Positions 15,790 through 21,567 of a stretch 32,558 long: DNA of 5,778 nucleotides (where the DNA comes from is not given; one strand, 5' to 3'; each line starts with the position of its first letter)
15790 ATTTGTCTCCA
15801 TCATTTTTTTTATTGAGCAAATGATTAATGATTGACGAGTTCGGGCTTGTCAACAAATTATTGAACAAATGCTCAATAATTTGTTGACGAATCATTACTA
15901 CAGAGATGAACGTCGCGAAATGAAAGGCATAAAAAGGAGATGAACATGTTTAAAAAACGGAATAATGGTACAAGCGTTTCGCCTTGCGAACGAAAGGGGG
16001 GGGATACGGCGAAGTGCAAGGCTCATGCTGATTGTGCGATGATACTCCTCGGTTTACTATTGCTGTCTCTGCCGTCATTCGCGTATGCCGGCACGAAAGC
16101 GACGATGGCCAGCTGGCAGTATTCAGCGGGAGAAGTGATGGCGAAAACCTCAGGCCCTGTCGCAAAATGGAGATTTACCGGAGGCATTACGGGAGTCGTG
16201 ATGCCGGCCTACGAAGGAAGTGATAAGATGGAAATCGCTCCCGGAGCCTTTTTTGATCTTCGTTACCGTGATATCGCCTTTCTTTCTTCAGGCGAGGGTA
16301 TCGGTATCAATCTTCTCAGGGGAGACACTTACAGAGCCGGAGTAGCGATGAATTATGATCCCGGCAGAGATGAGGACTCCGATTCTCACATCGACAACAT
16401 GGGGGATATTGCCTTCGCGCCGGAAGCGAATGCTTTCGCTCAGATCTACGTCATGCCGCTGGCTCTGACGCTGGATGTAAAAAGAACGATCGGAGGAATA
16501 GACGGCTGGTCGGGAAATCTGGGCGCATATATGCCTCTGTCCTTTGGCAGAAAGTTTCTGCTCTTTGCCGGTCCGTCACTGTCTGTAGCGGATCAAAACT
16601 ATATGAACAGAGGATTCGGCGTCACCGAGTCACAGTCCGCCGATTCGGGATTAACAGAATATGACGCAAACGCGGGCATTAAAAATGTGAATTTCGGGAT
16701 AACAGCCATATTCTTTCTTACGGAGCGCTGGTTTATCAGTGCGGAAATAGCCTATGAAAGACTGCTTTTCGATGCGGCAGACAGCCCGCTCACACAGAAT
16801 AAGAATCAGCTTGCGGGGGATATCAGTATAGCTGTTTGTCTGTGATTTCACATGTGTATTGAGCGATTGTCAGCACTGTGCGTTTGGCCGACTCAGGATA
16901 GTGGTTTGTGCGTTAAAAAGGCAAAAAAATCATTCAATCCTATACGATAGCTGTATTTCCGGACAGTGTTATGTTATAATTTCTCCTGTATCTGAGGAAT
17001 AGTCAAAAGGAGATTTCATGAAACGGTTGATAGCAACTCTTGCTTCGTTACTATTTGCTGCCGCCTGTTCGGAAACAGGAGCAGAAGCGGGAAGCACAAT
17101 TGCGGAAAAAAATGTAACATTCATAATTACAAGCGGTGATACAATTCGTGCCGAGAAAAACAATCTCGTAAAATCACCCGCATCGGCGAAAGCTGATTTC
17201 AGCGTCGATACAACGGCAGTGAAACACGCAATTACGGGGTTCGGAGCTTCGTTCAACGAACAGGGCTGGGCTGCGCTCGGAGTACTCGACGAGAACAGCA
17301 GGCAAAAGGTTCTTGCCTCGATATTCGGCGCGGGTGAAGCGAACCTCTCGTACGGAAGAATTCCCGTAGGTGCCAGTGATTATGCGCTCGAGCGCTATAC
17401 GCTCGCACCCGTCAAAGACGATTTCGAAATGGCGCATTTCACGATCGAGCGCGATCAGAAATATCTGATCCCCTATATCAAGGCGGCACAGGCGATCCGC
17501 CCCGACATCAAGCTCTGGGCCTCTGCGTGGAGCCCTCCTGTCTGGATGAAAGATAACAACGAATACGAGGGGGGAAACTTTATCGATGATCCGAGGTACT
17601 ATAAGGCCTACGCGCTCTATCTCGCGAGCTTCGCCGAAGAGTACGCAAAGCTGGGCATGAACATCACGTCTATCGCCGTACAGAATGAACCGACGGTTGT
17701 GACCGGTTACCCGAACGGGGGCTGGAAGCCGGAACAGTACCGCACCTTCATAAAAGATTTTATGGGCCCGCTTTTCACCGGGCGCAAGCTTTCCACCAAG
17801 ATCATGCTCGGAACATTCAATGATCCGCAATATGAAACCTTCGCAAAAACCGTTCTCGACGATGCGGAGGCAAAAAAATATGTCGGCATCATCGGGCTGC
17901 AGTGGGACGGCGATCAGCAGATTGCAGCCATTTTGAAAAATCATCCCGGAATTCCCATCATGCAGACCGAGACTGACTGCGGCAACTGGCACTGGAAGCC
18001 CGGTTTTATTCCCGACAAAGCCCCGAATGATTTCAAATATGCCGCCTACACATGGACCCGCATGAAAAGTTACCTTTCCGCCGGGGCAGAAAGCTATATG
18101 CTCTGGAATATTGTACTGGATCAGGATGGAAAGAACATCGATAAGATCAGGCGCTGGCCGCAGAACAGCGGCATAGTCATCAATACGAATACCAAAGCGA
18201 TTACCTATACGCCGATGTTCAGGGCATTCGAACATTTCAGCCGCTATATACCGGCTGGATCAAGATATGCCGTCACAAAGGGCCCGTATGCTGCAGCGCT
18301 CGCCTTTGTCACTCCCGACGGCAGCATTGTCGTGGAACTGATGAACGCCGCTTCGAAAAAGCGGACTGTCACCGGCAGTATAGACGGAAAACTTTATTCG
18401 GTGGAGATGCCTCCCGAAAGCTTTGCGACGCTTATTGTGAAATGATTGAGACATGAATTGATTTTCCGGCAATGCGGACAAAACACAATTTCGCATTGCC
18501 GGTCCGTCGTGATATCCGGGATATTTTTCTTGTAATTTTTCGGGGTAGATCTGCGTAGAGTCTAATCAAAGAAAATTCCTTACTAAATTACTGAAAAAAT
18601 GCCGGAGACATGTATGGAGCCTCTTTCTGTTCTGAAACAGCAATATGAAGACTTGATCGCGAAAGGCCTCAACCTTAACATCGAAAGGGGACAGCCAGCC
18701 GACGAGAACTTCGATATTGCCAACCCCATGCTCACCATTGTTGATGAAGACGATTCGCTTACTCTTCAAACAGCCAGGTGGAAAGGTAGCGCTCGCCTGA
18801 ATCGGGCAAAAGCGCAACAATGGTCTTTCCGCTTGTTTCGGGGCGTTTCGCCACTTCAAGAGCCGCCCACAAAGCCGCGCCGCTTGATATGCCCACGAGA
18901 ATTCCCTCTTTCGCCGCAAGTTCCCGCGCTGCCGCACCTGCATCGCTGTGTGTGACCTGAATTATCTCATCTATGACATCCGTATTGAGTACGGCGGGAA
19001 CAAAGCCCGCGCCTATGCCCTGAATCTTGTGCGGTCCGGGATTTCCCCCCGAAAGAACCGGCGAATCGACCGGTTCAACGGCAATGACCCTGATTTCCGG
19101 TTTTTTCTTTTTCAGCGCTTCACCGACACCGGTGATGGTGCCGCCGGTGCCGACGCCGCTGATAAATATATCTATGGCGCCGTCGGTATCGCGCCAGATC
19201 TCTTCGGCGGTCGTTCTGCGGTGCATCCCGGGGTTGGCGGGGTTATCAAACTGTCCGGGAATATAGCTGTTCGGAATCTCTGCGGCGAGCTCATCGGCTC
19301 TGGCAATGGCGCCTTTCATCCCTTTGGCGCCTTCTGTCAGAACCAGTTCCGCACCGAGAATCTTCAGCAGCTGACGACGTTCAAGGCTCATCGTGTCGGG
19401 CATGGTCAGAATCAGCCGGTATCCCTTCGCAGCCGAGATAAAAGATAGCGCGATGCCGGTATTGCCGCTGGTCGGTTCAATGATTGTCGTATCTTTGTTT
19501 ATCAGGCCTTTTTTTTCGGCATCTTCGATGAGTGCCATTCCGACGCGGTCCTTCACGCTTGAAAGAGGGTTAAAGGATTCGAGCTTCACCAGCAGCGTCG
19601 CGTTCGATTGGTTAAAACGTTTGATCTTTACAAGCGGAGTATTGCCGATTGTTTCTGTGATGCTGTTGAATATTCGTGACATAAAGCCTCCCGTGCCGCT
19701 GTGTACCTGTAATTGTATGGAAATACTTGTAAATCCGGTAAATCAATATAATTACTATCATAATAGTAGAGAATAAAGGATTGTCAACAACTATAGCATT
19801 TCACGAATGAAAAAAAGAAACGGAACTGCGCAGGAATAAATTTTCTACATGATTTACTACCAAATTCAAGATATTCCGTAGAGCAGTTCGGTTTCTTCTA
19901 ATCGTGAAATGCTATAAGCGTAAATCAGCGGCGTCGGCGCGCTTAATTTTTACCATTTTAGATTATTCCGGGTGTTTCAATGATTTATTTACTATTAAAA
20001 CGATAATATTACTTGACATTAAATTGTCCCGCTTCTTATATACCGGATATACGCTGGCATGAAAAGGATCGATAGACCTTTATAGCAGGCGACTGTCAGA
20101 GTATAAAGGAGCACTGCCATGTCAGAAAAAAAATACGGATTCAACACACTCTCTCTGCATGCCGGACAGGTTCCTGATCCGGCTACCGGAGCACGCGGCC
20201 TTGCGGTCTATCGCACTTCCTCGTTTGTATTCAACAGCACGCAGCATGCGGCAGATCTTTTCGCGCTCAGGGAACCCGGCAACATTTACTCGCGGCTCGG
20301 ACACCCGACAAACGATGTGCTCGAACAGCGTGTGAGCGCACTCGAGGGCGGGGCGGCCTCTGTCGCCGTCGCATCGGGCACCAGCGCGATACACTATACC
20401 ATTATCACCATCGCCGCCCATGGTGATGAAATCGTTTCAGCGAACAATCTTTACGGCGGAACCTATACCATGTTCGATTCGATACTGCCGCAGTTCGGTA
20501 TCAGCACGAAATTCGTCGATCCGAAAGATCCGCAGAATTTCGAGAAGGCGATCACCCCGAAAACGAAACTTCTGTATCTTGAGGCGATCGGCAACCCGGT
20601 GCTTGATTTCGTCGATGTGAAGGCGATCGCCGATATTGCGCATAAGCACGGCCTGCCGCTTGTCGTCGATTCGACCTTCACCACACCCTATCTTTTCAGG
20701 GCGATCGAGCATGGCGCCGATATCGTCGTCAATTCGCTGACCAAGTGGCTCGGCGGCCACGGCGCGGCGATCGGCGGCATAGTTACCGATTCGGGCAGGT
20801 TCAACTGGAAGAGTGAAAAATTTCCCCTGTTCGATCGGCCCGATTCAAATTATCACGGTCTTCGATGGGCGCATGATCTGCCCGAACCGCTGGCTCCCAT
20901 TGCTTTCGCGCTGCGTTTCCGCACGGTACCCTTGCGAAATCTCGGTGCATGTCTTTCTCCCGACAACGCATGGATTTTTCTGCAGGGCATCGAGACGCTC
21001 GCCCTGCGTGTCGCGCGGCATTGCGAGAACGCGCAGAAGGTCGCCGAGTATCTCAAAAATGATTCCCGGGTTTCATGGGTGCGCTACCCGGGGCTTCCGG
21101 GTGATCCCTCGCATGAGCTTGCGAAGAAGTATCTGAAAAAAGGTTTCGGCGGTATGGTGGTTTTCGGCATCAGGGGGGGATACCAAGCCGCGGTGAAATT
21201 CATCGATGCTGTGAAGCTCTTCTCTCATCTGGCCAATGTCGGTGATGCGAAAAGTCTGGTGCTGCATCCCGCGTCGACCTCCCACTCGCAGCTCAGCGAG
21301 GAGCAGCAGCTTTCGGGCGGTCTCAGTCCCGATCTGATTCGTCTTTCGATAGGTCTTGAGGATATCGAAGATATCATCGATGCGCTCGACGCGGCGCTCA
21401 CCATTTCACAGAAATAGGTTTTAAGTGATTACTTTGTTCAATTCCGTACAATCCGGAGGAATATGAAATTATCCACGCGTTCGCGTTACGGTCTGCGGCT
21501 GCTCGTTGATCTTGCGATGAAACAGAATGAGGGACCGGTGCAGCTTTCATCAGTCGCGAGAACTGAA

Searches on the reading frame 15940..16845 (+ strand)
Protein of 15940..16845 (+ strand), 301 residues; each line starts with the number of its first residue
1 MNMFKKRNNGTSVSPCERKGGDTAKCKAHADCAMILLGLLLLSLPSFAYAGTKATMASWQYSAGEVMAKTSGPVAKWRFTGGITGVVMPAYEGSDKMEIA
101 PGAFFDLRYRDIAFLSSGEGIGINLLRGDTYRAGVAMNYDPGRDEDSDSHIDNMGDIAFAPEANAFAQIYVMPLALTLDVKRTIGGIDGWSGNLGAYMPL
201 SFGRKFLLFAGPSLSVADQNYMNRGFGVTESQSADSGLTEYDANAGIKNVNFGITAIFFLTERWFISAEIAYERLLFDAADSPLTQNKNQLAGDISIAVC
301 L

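Call 41: search_protein_families(library=pfam, proteins=[window:15940-16845:+], max_evalue=0.00001)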
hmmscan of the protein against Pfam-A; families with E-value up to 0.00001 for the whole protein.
window:15940-16845:+ (301 aa): 1 family
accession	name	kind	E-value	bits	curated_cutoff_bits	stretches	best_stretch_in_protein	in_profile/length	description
PF06629.18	MipA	-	1.5e-43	150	24.2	1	82-298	2-218/221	MltA-interacting protein MipA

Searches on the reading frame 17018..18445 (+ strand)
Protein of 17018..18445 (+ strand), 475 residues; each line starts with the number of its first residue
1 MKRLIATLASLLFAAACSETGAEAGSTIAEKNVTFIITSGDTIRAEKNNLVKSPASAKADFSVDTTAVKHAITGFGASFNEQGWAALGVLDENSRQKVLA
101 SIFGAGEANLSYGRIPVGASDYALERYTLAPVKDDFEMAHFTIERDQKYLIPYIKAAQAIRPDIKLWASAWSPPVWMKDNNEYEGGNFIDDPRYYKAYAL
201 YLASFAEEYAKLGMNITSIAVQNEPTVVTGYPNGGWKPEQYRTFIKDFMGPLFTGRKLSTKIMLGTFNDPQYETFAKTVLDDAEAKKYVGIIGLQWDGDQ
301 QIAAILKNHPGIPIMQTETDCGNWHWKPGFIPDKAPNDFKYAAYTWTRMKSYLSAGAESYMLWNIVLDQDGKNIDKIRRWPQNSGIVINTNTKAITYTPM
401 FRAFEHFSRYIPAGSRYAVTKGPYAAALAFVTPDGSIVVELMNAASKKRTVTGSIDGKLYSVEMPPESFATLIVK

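Call 41: search_protein_families(library=pfam, proteins=[window:17018-18445:+], max_evalue=0.00001)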
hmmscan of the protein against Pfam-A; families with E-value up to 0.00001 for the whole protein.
window:17018-18445:+ (475 aa): 2 families
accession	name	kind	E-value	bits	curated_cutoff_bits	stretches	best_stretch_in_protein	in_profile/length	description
PF02055.22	Glyco_hydro_30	-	1.4e-44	153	23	1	72-411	1-348/348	Glycosyl hydrolase family 30 TIM-barrel domain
PF17189.10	Glyco_hydro_30C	-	1.5e-08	35.1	22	1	428-472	20-65/65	Glycosyl hydrolase family 30 beta sandwich domain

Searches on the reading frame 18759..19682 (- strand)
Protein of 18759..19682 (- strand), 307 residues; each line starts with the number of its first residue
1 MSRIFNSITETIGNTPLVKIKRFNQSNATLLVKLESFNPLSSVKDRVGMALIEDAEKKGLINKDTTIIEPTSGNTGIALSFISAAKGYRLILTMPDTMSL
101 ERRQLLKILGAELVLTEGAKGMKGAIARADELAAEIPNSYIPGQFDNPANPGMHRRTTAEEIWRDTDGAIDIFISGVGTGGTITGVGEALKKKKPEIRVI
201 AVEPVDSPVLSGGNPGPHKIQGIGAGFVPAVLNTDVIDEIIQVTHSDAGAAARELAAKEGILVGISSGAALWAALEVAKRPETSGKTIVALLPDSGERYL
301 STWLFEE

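Call 41: search_protein_families(library=pfam, proteins=[window:18759-19682:-], max_evalue=0.00001)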
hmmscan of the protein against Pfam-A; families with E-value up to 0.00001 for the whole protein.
window:18759-19682:- (307 aa): 1 family
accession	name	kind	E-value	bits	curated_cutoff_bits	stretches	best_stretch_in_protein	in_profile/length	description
PF00291.31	PALP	-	4.5e-75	253.1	35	1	8-294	1-295/295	Pyridoxal-phosphate dependent enzyme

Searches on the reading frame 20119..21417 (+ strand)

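Call 41: search_protein_families(library=pfam, proteins=[window:20119-21417:+], max_evalue=0.00001)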
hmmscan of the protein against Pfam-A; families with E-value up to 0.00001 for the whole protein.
window:20119-21417:+ (432 aa): 3 families
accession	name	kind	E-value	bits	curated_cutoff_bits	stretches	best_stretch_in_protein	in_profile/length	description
PF01053.26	Cys_Met_Meta_PP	-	3.5e-134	447.6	27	1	10-427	2-380/381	Cys/Met metabolism PLP-dependent enzyme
PF01041.23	DegT_DnrJ_EryC1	-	1.2e-10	41.7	19.8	1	63-185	24-146/360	DegT/DnrJ/EryC1/StrS aminotransferase family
PF00155.27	Aminotran_1_2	-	1e-08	35.2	19.7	1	68-224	47-234/361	Aminotransferase class I and II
